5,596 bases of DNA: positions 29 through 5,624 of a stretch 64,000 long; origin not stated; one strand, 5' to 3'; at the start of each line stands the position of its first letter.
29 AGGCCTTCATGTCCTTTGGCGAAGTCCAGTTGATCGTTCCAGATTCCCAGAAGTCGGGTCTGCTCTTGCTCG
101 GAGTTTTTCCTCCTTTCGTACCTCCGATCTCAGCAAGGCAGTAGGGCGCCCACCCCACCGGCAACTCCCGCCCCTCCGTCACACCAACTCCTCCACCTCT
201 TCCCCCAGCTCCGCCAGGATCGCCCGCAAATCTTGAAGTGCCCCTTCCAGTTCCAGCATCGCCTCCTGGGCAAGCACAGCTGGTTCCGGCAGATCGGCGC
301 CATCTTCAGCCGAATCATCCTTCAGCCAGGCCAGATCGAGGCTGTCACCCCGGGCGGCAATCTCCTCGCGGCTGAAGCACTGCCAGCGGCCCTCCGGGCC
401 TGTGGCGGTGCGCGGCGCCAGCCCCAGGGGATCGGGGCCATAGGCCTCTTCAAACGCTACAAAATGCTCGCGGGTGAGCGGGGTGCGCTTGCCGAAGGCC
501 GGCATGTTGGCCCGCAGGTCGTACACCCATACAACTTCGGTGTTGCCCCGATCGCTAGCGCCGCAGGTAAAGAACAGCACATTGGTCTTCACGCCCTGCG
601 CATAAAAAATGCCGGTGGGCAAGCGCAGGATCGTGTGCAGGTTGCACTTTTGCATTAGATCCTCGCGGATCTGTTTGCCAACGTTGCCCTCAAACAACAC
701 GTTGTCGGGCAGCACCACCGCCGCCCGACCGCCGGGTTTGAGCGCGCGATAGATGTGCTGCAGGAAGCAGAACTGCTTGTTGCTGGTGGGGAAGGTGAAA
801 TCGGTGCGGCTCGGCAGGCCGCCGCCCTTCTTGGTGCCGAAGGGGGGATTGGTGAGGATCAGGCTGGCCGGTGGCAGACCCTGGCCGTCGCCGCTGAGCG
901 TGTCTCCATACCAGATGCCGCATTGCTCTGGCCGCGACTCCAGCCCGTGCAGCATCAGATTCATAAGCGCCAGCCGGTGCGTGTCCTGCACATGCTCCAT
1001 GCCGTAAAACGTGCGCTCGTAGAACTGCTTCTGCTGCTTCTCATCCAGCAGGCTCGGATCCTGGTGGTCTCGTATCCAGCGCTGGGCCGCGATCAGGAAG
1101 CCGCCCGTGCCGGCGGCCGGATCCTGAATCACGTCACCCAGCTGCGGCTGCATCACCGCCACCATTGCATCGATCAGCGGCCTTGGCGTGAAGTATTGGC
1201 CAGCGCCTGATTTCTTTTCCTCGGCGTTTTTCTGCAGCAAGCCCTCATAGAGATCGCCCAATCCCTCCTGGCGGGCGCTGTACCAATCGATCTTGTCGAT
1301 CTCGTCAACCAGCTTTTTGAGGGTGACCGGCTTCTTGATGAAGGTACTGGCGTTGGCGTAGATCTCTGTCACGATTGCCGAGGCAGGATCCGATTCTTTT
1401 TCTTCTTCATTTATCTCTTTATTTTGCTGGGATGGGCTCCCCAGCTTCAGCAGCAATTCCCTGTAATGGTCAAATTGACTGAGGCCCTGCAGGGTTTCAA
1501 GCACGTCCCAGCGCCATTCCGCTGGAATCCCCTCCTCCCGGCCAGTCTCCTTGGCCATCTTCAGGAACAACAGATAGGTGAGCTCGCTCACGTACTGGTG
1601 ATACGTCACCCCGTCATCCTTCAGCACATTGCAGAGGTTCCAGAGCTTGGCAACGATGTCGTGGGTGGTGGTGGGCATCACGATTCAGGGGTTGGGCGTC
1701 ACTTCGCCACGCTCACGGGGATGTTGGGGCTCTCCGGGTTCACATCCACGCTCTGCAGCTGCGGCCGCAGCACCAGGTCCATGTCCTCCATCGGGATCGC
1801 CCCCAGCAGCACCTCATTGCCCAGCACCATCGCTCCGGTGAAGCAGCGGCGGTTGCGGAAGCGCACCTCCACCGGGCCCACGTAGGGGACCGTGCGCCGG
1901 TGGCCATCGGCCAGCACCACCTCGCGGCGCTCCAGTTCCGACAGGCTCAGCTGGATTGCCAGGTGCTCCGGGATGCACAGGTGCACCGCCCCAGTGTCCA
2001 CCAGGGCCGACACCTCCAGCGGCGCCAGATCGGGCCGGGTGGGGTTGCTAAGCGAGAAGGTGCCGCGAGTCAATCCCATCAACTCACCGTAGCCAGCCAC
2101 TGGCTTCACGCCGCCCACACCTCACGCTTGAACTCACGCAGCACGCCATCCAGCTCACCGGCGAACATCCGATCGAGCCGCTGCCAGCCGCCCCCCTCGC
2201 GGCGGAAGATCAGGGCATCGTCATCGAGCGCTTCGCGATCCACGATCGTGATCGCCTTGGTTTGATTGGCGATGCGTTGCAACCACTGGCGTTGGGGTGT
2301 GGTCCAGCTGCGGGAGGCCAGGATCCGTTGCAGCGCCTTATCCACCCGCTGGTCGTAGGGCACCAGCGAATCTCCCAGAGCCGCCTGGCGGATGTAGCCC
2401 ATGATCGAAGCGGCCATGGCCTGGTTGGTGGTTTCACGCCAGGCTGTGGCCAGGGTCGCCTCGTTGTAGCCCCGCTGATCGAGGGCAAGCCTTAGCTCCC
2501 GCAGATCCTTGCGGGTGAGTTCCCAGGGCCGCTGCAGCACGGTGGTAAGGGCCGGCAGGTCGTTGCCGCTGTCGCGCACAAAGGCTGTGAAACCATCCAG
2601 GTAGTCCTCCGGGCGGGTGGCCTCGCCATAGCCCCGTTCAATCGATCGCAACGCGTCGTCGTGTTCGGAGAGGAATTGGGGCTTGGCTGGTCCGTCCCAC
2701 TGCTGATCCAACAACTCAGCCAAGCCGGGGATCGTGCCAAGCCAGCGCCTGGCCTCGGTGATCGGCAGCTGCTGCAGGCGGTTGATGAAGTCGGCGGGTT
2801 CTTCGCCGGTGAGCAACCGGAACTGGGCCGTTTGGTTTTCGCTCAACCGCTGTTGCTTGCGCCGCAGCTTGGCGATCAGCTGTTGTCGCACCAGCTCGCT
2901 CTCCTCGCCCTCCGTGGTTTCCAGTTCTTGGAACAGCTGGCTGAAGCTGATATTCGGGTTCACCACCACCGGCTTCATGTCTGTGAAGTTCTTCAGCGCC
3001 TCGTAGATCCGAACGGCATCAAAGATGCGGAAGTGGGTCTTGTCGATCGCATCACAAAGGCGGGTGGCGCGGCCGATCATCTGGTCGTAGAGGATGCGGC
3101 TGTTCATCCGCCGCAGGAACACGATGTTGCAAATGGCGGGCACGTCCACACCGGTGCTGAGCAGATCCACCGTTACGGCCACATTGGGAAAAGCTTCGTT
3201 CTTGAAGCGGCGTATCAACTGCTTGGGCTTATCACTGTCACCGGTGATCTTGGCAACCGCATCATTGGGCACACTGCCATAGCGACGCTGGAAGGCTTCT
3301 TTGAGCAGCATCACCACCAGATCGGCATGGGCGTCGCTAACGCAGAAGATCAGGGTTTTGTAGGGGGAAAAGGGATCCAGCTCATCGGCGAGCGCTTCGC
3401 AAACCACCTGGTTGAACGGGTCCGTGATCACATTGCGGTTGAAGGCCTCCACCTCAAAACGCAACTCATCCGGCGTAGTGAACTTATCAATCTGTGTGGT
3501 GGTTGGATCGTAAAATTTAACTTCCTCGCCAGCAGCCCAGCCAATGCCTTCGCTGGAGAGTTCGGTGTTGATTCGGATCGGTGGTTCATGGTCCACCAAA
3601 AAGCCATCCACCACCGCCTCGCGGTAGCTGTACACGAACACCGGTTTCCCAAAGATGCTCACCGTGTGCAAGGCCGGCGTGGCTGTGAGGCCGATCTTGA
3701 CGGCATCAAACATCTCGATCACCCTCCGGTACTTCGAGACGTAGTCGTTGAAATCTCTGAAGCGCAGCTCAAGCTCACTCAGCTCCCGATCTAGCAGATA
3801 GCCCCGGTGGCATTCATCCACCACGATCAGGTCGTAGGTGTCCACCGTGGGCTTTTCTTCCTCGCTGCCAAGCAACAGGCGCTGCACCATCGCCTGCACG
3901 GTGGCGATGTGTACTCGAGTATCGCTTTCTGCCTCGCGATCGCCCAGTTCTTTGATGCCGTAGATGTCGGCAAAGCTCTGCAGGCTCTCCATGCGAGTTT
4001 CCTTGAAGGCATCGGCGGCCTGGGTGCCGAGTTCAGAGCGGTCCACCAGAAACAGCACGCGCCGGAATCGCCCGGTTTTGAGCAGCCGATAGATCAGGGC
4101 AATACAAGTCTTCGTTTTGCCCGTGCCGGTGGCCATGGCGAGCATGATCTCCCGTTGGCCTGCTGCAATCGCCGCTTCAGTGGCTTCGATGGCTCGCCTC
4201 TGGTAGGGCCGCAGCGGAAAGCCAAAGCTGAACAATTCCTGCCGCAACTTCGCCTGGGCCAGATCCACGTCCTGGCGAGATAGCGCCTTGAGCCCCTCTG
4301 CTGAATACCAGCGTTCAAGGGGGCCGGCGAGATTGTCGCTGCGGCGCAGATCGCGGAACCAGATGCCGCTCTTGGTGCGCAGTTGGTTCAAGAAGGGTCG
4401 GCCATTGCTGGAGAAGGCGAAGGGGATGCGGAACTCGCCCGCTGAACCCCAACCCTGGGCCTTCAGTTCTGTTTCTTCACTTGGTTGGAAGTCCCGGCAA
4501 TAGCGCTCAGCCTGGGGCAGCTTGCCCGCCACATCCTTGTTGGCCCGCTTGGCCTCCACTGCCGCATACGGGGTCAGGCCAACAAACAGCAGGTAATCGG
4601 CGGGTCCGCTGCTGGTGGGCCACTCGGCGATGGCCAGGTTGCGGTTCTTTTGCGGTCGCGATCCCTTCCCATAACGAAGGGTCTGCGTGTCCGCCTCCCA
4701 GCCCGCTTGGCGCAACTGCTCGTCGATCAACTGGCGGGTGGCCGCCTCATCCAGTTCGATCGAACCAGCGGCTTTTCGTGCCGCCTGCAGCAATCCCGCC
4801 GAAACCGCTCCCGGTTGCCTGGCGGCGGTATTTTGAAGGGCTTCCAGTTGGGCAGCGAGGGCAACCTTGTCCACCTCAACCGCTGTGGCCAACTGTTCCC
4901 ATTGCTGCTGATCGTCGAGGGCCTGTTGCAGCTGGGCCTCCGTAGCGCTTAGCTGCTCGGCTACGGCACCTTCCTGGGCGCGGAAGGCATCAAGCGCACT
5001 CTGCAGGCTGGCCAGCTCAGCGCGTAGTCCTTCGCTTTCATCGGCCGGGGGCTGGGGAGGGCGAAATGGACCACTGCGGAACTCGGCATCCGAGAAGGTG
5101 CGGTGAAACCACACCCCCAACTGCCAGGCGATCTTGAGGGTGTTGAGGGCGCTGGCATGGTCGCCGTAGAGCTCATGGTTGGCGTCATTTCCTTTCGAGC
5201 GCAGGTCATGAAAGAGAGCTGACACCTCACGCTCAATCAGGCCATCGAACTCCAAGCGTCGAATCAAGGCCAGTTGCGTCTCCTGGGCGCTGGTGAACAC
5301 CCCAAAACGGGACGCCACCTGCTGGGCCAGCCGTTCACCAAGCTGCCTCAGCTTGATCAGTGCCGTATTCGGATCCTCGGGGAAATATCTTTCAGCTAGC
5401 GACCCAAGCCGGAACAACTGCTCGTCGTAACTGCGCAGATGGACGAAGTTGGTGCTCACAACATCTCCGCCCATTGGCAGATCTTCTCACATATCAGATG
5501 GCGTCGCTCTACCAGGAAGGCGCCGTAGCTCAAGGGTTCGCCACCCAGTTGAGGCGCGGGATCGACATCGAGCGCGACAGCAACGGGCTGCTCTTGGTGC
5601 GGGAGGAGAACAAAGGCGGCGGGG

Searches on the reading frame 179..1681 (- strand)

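Call 68: search_protein_families(library=pfam, proteins=[window:179-1681:-], max_evalue=0.00001)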
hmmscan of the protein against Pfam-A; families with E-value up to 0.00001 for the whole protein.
window:179-1681:- (500 aa): 2 families
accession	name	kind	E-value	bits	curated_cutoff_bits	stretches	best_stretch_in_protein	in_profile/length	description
PF02384.22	N6_Mtase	-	9.1e-73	245.7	20.4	1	139-416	4-274/311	N-6 DNA Methylase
PF12161.14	HsdM_N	-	5.5e-07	30.7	24.5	0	10-126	2-133/135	HsdM N-terminal domain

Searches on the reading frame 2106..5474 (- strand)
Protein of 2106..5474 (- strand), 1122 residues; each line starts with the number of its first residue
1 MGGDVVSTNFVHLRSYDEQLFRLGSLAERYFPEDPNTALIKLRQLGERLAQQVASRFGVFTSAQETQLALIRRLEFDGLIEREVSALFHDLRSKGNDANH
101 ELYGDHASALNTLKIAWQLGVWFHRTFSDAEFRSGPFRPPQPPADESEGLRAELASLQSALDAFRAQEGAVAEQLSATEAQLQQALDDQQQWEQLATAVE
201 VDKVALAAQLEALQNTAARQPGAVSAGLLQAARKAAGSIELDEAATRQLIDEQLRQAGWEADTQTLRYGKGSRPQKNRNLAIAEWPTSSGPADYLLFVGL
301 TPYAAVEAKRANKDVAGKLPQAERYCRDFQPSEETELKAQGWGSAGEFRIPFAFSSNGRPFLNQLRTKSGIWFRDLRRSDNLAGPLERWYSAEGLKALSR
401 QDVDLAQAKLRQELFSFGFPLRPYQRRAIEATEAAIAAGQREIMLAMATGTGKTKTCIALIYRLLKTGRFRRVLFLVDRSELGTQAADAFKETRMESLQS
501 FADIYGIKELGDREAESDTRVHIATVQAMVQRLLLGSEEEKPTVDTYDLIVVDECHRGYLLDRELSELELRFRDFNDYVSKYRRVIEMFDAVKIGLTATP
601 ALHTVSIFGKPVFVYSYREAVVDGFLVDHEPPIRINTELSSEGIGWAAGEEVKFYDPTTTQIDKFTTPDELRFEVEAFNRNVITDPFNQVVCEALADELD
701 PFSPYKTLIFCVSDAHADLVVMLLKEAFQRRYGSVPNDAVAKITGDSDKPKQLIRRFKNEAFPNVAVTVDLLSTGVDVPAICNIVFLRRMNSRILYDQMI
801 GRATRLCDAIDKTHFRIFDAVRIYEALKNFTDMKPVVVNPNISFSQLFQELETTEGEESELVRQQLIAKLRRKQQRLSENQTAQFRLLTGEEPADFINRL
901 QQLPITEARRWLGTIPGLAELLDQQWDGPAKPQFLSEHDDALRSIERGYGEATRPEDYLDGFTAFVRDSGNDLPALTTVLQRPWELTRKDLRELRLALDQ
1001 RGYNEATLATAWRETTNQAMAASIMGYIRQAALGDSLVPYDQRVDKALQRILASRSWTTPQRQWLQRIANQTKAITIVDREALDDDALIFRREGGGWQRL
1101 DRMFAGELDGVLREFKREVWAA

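Call 62: search_protein_families(library=ncbifam, proteins=[window:2106-5474:-], max_evalue=0.1)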
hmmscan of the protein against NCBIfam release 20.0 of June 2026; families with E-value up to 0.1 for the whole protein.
window:2106-5474:- (1122 aa): 14 families
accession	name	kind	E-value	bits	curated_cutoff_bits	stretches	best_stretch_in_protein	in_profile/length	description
NF008521.0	PRK11448.1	equivalog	0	1527.9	729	1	7-1121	3-1120/1123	type I restriction-modification system endonuclease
NF046051.1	restrict_EcoAI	equivalog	8e-81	272.5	550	1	246-828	7-536/768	EcoAI/FtnUII family type I restriction enzme subunit R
NF053632.1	heli_RadD_YejH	equivalog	9.3e-20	70.4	720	2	419-557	1-119/573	DNA repair helicase RadD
TIGR00348.1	hsdR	subfamily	3.9e-16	58.7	284.55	2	448-627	275-443/674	HsdR family type I site-specific deoxyribonuclease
TIGR04095.1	dnd_restrict_1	equivalog_domain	1.4e-10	40.8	600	1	419-823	7-398/451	DNA phosphorothioation system restriction enzyme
NF010337.0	PRK13766.1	equivalog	4.7e-07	28.3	610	1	435-558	25-144/781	Hef nuclease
NF003673.1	PRK05298.1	equivalog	0.00023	19.7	743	1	424-491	13-75/653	excinuclease ABC subunit UvrB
TIGR00631.1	uvrb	equivalog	0.0012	17.2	750.1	1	425-466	14-55/658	excinuclease ABC subunit UvrB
NF008394.0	PRK11192.1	equivalog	0.0021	17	507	0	428-557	28-160/441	ATP-dependent RNA helicase SrmB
NF004066.1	PRK05580.1-3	equivalog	0.0063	14.8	813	1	419-492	251-321/788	primosomal protein N'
TIGR02782.1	TrbB_P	equivalog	0.0072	15.6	304.55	1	433-489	130-185/303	P-type conjugative transfer ATPase TrbB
TIGR03817.1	DECH_helic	hypoth_equivalog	0.0083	14.4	874.1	1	410-557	25-168/742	helicase/secretion neighborhood putative DEAH-box helicase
NF046055.1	restr_BPTD_3080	equivalog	0.027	12.4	800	0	767-805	578-616/970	BPTD_3080 family restriction endonuclease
NF004068.0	PRK05580.1-5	equivalog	0.063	11.3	1249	1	389-489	227-325/795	primosomal protein N'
